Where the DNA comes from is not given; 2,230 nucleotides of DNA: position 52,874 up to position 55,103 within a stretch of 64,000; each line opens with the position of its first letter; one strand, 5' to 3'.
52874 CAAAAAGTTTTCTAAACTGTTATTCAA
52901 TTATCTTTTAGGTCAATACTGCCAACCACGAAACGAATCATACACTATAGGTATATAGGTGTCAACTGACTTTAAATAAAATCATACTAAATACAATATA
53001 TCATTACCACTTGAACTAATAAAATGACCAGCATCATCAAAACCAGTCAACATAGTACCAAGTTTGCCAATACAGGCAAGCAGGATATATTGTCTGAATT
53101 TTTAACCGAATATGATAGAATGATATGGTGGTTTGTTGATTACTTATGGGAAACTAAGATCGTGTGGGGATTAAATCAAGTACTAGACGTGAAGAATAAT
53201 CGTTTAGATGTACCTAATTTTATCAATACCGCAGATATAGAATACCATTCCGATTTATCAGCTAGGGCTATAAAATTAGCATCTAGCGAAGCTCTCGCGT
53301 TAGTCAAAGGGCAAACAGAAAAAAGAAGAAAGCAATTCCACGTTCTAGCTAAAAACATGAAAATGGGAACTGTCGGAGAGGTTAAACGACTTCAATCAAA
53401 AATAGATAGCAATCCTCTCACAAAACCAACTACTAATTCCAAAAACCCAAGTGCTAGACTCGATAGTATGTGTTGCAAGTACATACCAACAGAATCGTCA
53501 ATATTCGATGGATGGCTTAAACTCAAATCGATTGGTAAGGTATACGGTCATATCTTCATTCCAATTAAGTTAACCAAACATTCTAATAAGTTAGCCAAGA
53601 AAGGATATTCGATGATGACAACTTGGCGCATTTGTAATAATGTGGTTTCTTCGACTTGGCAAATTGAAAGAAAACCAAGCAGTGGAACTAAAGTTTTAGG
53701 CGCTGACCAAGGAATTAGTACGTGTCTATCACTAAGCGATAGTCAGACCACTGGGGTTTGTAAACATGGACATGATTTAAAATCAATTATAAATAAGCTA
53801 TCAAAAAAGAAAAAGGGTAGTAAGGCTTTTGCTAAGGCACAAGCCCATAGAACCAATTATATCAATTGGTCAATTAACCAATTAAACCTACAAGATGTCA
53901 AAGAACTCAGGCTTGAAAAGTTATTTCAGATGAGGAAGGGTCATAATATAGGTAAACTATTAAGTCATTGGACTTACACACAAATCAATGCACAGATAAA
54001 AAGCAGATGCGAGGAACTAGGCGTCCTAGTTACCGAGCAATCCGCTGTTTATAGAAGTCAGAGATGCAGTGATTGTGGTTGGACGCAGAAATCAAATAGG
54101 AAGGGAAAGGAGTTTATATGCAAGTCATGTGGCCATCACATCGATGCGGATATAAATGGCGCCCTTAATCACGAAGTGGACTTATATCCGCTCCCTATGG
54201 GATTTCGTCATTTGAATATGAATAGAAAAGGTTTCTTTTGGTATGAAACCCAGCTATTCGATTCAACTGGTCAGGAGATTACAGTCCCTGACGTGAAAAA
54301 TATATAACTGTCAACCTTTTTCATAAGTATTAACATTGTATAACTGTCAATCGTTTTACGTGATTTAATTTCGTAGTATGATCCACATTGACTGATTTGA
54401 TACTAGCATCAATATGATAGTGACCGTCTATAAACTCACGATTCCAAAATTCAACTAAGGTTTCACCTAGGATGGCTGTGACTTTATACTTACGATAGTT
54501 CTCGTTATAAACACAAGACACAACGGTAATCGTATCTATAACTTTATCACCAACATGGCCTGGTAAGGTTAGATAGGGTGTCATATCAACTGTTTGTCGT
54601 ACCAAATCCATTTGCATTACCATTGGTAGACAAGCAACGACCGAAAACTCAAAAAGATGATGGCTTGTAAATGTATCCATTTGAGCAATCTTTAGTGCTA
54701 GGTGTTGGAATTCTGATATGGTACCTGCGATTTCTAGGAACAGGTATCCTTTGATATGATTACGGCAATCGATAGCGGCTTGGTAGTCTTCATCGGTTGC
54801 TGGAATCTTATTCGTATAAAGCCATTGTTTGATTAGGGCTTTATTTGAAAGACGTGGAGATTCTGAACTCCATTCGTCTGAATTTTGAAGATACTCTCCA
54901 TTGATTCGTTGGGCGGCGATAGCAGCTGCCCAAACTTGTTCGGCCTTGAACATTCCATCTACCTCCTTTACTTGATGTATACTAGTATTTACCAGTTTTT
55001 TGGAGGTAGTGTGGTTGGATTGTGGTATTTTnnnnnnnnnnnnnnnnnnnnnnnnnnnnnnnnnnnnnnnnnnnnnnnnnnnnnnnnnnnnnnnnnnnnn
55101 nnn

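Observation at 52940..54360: TnpB-only IS200/IS605-type element inserted between the MoxR operon and an AAA ATPase gene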

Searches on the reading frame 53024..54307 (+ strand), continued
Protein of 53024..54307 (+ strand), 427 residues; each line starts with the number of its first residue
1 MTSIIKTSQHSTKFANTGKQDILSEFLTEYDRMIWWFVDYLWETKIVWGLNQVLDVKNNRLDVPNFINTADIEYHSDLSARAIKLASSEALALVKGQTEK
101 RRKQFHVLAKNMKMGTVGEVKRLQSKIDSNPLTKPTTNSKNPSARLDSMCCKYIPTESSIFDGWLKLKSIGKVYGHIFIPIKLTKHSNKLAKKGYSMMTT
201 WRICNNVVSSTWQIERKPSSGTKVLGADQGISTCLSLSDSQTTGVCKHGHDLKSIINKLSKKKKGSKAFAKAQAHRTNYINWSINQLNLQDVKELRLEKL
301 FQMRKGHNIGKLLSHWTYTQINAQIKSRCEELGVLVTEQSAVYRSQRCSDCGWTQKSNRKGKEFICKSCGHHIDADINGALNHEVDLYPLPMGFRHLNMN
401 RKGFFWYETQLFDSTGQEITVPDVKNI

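Call 85: find_encoding_contigs(protein=P0002, flank=4000, max_places=4)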
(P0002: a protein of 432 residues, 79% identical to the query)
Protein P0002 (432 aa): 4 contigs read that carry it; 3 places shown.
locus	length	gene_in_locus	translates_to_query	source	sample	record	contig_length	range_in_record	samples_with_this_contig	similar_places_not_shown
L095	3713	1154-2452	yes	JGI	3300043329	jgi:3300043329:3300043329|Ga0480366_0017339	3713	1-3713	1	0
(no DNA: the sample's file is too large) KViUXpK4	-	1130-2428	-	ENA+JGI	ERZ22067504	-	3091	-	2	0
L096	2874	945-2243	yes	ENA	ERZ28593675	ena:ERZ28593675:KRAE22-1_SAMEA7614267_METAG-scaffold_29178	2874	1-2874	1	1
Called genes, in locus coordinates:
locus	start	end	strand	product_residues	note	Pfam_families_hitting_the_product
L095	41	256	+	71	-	-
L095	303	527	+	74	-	PF26901:Phage_T4_Y05D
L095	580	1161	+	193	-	PF00239:Resolvase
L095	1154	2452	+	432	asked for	PF07282:Cas12f1-like_TNB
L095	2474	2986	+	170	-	-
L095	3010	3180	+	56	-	-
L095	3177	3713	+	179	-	?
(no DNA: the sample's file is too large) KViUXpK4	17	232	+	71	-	-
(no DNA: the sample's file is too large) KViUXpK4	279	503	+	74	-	PF26901:Phage_T4_Y05D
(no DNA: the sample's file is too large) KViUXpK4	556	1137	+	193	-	PF00239:Resolvase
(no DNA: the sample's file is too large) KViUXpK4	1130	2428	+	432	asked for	PF07282:Cas12f1-like_TNB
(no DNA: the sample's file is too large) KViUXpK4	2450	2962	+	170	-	-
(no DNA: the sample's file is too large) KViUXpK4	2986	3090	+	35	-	?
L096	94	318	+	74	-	PF26901:Phage_T4_Y05D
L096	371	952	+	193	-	PF00239:Resolvase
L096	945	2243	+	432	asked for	PF07282:Cas12f1-like_TNB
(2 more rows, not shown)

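Call 86: find_encoding_contigs(protein=P0004, flank=4000, max_places=4)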
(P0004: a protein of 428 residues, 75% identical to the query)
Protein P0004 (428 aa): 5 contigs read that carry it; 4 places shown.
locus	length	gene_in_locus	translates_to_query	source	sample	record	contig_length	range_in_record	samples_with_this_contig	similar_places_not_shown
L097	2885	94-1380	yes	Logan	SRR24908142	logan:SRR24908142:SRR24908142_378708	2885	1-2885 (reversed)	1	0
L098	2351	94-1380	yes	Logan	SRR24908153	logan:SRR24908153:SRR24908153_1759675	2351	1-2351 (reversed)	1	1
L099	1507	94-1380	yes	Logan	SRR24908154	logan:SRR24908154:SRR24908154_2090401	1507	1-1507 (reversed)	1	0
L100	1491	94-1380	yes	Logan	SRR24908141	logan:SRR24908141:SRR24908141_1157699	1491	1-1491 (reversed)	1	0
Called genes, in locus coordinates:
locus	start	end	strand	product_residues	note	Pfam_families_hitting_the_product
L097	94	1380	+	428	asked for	PF07282:Cas12f1-like_TNB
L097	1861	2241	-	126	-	-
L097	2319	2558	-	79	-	-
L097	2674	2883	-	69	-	?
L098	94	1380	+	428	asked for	PF07282:Cas12f1-like_TNB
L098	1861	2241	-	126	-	-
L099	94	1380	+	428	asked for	PF07282:Cas12f1-like_TNB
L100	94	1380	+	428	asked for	PF07282:Cas12f1-like_TNB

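Call 92: search_solved_structures(query=A1, max_evalue=0.001, show_alignments=5)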
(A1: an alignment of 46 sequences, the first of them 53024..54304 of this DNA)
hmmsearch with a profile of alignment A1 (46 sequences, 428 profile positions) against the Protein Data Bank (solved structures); distinct sequences matched with E-value up to 0.001: 28.
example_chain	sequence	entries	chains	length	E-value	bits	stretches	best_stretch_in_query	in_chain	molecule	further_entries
9nzq_A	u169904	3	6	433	1.4e-22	83.5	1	263-385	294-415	Cas12f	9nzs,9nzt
8j3r_A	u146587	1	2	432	6.6e-22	81.3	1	268-384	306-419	Transposase IS605 OrfB C-terminal domain-containing protein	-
8j12_A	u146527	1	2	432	6.6e-22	81.3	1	268-384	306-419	Transposase IS605 OrfB C-terminal domain-containing protein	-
7wju_A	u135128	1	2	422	6.9e-22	81.2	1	268-384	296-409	OrfB_Zn_ribbon domain-containing protein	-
8dzj_A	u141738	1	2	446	7.8e-22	81.1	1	268-384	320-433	OrfB_Zn_ribbon domain-containing protein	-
8j1j_A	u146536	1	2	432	8.7e-22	80.9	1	291-384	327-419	Transposase IS605 OrfB C-terminal domain-containing protein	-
9i8y_A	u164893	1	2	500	4.2e-17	65.5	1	248-371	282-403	CRISPR-associated endodeoxyribonuclease Cas12f1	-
8hr5_A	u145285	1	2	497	3e-13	52.8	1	264-385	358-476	Transposase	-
8iaz_A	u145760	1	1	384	6.7e-13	51.6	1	264-385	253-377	Transposase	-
9nzp_A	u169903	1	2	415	1.3e-10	44.1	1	292-385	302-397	IS200/IS605 family element transposase accessory protein TnpB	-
7odf_A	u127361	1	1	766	2.9e-10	42.9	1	309-381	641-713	Cas_phi3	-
7l48_A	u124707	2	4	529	6.1e-10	41.9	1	291-383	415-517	Cas12f | Cas12f1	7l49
7c7l_A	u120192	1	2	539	6.3e-10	41.8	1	291-383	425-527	CRISPR-associated protein Cas14a.1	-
8bf8_A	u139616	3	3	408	3.2e-09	39.5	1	250-386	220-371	RNA-guided DNA endonuclease TnpB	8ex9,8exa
8h1j_A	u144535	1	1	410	3.2e-09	39.5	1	250-386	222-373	RNA-guided DNA endonuclease TnpB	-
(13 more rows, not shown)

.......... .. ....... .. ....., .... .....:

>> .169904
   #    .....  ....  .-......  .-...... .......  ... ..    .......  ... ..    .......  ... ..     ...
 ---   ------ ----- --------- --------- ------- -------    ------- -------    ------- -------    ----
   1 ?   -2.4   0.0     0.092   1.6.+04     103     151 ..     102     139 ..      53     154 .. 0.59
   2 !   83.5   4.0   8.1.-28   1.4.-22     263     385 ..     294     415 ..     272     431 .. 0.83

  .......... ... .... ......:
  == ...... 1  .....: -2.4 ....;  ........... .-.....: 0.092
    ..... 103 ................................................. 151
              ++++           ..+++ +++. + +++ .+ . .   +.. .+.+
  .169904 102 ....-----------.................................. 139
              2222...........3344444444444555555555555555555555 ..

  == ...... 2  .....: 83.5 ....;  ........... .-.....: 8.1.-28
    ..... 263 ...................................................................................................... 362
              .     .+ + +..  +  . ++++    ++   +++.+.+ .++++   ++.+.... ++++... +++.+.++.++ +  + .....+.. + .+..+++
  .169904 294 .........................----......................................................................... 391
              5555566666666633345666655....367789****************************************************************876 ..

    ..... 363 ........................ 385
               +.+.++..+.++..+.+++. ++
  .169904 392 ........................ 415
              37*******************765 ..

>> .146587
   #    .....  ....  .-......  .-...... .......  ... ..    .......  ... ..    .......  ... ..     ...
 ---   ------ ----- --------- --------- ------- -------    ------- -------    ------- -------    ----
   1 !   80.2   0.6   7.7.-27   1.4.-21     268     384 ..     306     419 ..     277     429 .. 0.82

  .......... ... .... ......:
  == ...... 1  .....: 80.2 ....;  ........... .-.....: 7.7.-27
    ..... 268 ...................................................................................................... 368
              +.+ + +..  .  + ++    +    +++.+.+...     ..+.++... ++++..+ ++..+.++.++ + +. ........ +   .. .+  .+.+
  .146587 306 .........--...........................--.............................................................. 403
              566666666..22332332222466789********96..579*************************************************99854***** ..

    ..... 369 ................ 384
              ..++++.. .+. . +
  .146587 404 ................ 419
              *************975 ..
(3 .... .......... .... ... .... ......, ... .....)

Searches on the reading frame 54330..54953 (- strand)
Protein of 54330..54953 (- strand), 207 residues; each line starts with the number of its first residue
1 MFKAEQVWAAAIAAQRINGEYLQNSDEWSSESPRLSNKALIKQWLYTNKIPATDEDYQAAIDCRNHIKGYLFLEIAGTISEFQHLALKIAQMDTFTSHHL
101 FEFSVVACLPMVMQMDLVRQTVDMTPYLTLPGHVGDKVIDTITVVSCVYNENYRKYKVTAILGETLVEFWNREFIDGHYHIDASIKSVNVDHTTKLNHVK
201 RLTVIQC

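Call 11: search_protein_families(library=pfam, proteins=[window:54330-54953:-], max_evalue=0.01)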
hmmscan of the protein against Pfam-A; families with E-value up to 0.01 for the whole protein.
window:54330-54953:- (207 aa): 0 families

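Call 15: search_dna_similar(query=window:54330-54953:-, collection=phages, mode=protein, max_rows=25)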
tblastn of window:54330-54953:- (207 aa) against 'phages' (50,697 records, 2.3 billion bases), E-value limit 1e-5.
No match.

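Call 34: find_related_loci(query=window:54330-54953:-, collection=viral_contigs, flank=5000)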
Query window:54330-54953:- (207 aa) in viral_contigs; peptide patterns used: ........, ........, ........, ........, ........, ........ (x = any residue, [..] = any of these).
5 stretches matched a pattern, but none encodes a relative of the query by tblastn (E <= 1e-3).

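Call 36: find_homologous_proteins(query=window:54330-54953:-, max_evalue=0.001)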
Query window:54330-54953:- (207 aa): 7 proteins with E <= 0.001 among 90 candidates.
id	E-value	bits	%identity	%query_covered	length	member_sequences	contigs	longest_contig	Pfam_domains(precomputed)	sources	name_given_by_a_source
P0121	6.9e-125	432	92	99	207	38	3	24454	-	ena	-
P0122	1.1e-114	399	84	99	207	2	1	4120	-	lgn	-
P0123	2.8e-108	378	79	99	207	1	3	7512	-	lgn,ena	-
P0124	2.9e-107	375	79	99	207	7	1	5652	-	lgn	-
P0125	1.5e-106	373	78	99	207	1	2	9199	-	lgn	-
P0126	5.0e-95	335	71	98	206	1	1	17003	-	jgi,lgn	jgi:hypothetical protein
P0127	4.9e-74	266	58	98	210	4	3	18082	-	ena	-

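Call 37: find_encoding_contigs(protein=P0121, flank=6000, max_places=4)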
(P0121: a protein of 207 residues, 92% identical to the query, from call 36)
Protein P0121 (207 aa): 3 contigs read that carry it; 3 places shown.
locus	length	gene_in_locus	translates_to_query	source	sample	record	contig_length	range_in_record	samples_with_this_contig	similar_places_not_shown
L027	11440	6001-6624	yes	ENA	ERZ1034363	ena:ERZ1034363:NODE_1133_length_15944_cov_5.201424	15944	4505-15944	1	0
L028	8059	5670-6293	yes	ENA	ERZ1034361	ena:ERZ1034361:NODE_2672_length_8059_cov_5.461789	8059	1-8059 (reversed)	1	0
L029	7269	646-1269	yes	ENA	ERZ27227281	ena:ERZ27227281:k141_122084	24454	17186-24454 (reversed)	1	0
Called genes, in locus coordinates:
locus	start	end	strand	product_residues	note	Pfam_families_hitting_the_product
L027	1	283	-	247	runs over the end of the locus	PF01764:Lipase_3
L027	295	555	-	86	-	-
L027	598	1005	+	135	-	-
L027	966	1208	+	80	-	-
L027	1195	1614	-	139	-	-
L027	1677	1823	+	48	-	-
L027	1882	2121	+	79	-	PF13280:WYL (faint)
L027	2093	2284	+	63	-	-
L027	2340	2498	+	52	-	-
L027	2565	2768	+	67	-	-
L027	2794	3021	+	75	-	-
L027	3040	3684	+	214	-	-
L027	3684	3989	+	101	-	PF05488:PAAR_motif (weak)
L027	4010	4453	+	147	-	-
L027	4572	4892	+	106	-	-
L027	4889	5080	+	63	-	-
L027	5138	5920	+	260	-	-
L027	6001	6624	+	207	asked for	-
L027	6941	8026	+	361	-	PF07726:AAA_3 (weak), PF07728:AAA_5 (weak)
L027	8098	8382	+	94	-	PF00166:Cpn10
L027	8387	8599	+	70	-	-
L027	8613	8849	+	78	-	-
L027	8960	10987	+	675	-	PF13753:SWM_repeat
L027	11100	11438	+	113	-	?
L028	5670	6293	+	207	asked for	-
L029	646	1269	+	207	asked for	-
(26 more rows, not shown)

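Call 38: find_encoding_contigs(protein=P0123, flank=6000, max_places=3)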
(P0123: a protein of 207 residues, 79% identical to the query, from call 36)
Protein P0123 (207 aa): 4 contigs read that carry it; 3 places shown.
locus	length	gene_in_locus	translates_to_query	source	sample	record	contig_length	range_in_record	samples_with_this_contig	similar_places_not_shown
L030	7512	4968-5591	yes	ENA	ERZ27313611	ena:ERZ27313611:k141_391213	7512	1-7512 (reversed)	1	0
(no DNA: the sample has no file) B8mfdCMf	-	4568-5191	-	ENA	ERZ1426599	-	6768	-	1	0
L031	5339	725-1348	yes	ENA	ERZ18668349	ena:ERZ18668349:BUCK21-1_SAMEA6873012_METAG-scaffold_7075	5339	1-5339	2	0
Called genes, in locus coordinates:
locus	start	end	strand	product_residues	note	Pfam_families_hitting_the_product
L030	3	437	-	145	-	?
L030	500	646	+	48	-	-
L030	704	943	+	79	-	PF13280:WYL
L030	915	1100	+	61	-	-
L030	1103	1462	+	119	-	PF03061:4HBT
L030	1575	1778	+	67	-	-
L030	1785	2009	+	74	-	-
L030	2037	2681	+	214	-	-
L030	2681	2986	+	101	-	PF05488:PAAR_motif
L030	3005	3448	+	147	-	-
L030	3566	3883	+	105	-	-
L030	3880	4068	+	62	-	-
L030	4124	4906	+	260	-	PF13191:AAA_16 (faint)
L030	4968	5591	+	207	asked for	-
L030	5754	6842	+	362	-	PF07726:AAA_3 (weak)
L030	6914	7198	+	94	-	PF00166:Cpn10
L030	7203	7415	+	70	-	-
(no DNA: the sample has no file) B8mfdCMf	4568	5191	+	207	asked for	-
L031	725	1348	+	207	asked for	-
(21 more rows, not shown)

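Call 39: find_encoding_contigs(protein=P0126, flank=6000, max_places=3)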
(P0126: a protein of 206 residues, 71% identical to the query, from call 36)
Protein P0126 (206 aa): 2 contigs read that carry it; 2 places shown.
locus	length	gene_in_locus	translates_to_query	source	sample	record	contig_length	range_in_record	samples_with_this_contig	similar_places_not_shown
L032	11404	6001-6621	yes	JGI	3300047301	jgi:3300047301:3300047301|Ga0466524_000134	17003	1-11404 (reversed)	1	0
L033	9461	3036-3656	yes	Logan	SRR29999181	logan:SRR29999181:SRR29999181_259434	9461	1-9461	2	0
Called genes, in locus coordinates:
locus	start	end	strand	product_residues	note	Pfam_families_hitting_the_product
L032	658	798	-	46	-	-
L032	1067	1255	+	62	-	-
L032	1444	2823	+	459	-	PF14239:RRXRR, PF01844:HNH, PF13395:HNH_4 (weak), PF14279:HNH_5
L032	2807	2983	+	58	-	-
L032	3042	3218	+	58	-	-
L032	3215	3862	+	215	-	-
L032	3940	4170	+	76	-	PF05488:PAAR_motif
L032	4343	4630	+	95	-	-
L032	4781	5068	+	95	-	-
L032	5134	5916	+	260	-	-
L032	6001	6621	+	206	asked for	-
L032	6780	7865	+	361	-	PF07726:AAA_3, PF07728:AAA_5 (weak)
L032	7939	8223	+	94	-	PF00166:Cpn10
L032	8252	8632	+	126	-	-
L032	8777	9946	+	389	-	PF13203:DUF2201_N, PF09967:DUF2201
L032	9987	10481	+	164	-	-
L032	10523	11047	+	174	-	-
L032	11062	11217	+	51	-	-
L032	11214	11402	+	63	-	?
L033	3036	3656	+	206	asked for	-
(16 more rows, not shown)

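Call 79: search_protein_families(library=phrogs, proteins=[window:54330-54953:-], max_evalue=0.001)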
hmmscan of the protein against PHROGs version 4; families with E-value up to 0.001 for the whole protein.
window:54330-54953:- (207 aa): 0 families
